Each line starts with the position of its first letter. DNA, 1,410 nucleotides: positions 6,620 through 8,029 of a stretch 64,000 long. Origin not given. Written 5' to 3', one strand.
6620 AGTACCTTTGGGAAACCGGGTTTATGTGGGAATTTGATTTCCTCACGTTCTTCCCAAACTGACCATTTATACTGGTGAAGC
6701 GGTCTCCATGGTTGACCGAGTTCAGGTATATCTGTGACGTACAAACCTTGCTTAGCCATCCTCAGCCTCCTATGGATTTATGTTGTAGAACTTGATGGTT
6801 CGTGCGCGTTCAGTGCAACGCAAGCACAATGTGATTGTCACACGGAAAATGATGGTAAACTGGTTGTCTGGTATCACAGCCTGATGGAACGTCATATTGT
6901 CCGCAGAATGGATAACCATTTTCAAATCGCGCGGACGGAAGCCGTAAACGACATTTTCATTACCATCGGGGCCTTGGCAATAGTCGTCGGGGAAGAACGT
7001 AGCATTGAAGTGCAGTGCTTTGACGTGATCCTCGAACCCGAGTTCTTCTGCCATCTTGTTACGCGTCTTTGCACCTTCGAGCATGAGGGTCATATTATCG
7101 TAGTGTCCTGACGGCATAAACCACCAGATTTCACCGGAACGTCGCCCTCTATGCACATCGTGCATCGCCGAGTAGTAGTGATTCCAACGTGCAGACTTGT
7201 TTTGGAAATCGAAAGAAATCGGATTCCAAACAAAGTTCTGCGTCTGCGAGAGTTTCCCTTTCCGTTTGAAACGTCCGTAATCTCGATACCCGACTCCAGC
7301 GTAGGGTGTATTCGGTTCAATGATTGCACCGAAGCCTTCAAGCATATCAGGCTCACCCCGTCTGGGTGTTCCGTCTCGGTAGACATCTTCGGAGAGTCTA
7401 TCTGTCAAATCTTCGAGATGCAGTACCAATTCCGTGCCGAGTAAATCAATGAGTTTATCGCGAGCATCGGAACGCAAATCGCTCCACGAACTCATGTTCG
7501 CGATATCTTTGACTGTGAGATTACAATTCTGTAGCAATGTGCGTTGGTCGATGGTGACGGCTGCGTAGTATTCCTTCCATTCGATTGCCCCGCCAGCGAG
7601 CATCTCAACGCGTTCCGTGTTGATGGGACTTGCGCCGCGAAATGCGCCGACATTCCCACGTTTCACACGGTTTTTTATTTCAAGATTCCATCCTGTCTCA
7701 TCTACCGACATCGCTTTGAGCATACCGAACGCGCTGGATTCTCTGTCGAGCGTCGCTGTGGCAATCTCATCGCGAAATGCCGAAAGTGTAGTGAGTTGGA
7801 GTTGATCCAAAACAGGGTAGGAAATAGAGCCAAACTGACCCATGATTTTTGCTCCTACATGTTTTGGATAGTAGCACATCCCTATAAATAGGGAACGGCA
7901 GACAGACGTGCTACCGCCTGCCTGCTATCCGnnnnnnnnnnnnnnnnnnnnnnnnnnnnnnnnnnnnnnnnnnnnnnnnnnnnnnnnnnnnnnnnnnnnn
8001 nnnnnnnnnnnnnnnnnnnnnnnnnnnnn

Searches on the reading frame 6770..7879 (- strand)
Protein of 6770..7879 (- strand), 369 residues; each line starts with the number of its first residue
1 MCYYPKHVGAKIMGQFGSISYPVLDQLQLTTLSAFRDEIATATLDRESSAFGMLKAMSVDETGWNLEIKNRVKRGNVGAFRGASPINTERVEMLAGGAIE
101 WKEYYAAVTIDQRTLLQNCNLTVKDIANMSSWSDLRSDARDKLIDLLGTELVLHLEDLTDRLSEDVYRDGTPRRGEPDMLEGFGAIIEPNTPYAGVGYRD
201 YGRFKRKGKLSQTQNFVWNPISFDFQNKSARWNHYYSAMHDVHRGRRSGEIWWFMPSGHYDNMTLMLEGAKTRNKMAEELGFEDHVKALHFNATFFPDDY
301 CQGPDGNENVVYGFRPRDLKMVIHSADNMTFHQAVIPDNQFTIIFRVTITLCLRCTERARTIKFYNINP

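Call 12: search_protein_families(library=phrogs, proteins=[window:6770-7879:-], max_evalue=0.001)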
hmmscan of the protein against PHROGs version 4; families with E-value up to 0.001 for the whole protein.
window:6770-7879:- (369 aa): 1 family
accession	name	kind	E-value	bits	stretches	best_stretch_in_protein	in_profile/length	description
phrog_9953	-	head and packaging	1.9e-09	38.4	1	22-196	7-166/329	major head protein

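Call 104: search_protein_families(library=pfam, proteins=[window:6770-7879:-], max_evalue=0.01)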
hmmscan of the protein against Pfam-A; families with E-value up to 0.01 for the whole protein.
window:6770-7879:- (369 aa): 0 families
